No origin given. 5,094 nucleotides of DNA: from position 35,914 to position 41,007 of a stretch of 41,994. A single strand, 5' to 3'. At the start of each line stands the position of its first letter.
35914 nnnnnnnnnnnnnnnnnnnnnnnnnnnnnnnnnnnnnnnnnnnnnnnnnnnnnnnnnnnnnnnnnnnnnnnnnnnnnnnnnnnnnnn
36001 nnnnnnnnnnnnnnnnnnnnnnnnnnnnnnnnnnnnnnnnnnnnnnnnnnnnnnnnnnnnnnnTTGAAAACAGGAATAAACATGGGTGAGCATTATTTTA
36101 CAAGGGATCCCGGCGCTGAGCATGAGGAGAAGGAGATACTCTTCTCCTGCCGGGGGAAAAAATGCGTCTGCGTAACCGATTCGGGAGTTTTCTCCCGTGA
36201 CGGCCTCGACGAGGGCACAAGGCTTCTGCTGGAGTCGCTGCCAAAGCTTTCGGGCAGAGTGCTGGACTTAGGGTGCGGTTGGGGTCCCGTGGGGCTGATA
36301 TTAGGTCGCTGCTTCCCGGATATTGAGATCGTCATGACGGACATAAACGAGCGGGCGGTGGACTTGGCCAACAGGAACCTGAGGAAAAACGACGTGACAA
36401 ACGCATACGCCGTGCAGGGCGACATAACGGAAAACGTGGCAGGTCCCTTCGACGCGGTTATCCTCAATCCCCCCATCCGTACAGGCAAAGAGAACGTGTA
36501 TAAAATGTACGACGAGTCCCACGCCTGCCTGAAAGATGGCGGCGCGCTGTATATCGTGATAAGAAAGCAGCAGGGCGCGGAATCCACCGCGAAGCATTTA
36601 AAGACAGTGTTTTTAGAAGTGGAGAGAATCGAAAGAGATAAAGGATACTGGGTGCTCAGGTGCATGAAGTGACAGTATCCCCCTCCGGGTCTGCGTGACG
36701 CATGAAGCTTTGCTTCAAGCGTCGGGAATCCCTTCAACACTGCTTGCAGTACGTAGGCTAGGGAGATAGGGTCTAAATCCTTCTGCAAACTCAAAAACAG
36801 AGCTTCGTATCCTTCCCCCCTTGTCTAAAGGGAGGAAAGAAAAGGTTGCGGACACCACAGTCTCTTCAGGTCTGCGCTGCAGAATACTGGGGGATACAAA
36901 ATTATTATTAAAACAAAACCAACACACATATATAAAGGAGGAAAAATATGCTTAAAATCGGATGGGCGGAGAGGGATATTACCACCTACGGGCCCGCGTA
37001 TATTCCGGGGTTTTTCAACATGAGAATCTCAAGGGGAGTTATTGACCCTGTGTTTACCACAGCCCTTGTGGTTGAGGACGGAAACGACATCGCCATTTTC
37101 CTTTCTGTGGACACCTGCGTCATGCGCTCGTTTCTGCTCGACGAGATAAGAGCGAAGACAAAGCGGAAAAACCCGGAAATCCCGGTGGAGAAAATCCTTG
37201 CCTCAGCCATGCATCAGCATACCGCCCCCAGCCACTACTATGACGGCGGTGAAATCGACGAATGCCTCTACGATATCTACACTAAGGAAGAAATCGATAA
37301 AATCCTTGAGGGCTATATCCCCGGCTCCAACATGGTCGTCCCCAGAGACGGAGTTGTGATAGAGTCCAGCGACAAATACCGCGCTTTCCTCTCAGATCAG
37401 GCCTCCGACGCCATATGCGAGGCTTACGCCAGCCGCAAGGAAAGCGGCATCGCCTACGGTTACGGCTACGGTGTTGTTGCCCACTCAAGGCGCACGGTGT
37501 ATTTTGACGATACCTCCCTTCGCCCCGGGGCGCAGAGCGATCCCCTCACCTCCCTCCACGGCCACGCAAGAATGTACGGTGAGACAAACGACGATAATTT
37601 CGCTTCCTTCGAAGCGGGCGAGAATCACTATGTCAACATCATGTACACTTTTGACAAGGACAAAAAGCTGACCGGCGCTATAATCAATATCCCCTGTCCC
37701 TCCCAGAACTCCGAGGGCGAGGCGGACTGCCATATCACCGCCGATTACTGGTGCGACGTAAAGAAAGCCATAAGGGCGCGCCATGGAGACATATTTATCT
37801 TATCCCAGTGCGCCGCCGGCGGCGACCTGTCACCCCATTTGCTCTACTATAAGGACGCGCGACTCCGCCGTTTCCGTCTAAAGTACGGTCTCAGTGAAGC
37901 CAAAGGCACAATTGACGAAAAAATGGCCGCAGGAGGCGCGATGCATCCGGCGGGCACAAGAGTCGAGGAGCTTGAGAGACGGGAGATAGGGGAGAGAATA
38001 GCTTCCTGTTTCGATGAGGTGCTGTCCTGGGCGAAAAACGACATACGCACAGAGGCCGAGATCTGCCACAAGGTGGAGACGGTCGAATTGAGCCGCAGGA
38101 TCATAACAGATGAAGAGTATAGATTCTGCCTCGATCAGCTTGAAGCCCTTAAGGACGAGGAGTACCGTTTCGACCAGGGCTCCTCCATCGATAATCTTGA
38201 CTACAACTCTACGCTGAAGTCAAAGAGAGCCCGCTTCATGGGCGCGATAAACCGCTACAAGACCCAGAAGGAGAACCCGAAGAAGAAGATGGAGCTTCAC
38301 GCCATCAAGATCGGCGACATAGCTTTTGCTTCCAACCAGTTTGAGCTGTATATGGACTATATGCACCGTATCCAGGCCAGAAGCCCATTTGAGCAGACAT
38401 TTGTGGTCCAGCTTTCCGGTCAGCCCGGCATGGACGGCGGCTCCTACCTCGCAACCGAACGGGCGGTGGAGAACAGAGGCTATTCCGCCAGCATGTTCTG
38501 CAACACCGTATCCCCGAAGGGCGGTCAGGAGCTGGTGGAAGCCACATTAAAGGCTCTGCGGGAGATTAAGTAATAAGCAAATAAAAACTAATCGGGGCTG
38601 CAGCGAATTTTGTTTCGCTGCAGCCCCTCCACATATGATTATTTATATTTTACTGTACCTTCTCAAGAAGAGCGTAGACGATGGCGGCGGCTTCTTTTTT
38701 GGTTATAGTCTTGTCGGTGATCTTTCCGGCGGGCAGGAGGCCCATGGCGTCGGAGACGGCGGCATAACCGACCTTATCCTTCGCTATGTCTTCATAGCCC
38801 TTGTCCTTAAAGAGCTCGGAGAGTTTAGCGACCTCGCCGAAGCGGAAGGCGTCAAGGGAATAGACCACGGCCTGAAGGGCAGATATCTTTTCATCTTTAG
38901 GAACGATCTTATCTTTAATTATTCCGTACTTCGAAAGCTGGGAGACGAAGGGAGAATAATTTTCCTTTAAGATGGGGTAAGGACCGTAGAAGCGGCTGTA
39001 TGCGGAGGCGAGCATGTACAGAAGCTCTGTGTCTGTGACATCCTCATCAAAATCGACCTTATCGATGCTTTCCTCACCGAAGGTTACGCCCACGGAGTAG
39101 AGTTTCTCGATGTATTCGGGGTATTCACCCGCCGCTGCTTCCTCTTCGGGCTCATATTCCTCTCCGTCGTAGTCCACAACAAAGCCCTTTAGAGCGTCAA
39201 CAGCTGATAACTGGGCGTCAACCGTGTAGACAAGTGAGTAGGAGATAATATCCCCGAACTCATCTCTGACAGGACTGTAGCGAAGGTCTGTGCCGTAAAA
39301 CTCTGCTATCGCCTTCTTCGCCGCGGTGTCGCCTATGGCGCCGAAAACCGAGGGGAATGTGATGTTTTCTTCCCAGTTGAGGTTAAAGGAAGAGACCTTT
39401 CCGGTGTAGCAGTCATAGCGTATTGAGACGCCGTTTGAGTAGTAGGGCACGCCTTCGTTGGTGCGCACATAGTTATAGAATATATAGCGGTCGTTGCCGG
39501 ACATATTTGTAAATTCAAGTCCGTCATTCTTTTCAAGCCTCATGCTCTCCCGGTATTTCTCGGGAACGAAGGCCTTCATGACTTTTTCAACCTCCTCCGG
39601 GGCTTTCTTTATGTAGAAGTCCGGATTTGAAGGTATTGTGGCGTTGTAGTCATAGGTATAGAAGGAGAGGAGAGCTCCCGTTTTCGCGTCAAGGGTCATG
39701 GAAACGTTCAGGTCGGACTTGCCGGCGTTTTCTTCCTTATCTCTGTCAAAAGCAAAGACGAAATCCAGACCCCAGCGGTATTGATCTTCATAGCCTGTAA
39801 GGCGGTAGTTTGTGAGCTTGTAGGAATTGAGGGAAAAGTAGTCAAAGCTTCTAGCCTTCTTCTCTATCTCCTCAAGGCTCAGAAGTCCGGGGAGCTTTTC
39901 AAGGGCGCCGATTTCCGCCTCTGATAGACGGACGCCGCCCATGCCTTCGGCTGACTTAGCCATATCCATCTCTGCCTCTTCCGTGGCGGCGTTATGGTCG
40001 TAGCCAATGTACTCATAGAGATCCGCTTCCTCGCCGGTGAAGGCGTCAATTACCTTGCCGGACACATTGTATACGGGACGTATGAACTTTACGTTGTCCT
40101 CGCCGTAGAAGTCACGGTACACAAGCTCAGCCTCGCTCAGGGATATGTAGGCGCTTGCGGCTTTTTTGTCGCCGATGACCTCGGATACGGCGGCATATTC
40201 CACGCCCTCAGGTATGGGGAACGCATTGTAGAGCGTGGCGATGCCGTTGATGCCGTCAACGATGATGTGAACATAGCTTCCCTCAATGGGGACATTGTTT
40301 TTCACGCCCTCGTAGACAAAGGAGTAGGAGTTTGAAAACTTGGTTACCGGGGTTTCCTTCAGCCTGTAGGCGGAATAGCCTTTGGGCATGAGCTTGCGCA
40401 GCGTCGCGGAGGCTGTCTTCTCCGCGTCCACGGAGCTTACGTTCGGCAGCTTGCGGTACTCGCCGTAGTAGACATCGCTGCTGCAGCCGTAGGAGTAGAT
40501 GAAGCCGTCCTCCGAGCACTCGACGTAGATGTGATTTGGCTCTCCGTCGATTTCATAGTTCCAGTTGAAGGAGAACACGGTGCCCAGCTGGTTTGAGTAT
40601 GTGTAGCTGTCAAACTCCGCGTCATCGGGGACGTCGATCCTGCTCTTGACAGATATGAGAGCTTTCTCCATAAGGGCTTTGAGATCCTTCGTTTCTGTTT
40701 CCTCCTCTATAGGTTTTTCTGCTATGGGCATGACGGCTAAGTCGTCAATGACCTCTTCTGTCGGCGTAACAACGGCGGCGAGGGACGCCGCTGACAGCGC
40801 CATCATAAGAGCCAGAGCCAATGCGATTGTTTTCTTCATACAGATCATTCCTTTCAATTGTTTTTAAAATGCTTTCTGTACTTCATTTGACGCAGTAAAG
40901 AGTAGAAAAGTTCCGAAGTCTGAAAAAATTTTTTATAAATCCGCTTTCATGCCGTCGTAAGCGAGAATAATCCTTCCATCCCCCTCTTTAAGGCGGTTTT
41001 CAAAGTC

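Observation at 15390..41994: Family of modular, palindrome-rich intergenic repeats filling almost every large gap around the origin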

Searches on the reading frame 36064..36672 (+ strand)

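Call 16: search_protein_families(library=ncbifam, proteins=[window:36064-36672:+], max_evalue=0.00001)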
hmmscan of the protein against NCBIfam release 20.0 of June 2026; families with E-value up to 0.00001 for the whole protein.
window:36064-36672:+ (202 aa): 12 families
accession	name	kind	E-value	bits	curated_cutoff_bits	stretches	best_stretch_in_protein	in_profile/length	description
NF007023.0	PRK09489.1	equivalog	6.3e-25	88.1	295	1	35-166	168-303/342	16S rRNA (guanine(1207)-N(2))-methyltransferase RsmC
NF011529.0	PRK14968.1-3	equivalog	3.1e-18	65.9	162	1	50-138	21-108/198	putative methyltransferase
TIGR03534.1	RF_mod_PrmC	equivalog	3.4e-17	62.8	199.1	1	56-137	81-165/253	peptide chain release factor N(5)-glutamine methyltransferase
NF011577.0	PRK15001.1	equivalog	1.5e-16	60.2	468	1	35-202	200-373/378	23S rRNA (guanine(1835)-N(2))-methyltransferase RlmG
TIGR00536.1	hemK_fam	subfamily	3.8e-12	45.9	115.5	1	64-137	116-191/286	HemK family protein methyltransferase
TIGR03533.1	L3_gln_methyl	equivalog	6.6e-12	45.3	229.7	1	63-151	122-211/284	50S ribosomal protein L3 N(5)-glutamine methyltransferase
TIGR00537.1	hemK_rel_arch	hypoth_equivalog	4.2e-11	42.9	87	1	52-138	8-92/179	HemK2/MTQ2 family protein methyltransferase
NF006138.0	PRK08287.1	equivalog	3e-09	37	210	1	64-183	33-148/189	decarboxylating cobalt-precorrin-6B (C(15))-methyltransferase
TIGR02469.1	CbiT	equivalog_domain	2.8e-08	34.1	78.3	1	63-162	20-118/124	precorrin-6Y C5,15-methyltransferase (decarboxylating) subunit CbiT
NF011530.0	PRK14968.1-4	equivalog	5.3e-08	32.4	243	0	64-138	41-109/202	putative methyltransferase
NF001786.0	PRK00517.2-4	equivalog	2.8e-06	26.7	327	1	56-135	137-213/277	50S ribosomal protein L11 methyltransferase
NF041820.1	daptide_MTase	equivalog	7.8e-06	25.5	175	0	52-179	26-157/243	daptide-type RiPP biosynthesis methyltransferase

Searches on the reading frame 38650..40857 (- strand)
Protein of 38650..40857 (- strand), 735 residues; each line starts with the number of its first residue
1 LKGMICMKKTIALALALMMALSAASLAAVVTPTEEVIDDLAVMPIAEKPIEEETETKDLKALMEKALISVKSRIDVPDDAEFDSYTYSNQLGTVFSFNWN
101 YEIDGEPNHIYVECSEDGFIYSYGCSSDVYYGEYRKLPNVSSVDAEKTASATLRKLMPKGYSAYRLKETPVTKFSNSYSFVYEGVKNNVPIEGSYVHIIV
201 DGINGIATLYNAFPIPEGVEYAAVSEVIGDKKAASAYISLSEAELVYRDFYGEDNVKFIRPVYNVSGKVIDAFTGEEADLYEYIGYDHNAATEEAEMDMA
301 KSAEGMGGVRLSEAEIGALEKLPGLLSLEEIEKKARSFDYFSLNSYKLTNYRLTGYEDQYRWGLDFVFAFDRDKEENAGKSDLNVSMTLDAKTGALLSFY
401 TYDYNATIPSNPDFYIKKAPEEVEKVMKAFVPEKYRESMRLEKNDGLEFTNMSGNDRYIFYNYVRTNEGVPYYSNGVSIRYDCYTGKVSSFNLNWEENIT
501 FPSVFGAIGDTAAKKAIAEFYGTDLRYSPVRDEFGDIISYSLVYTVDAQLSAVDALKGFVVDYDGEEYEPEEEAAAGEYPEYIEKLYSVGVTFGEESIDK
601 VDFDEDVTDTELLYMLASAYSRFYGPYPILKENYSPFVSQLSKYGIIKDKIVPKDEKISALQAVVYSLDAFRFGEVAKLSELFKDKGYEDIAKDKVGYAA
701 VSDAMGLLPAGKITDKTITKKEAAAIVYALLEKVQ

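Call 16: search_protein_families(library=ncbifam, proteins=[window:38650-40857:-], max_evalue=0.00001)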
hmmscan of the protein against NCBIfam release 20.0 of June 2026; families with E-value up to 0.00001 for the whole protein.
window:38650-40857:- (735 aa): 0 families

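Call 33: search_protein_families(library=pfam, proteins=[window:38650-40857:-], max_evalue=0.001)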
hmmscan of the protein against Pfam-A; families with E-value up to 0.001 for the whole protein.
window:38650-40857:- (735 aa): 1 family
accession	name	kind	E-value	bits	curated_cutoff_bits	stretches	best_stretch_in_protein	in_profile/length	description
PF16244.11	DUF4901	-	8.3e-18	65.3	27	2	380-495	43-148/148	YcdB, YcdC repeated domain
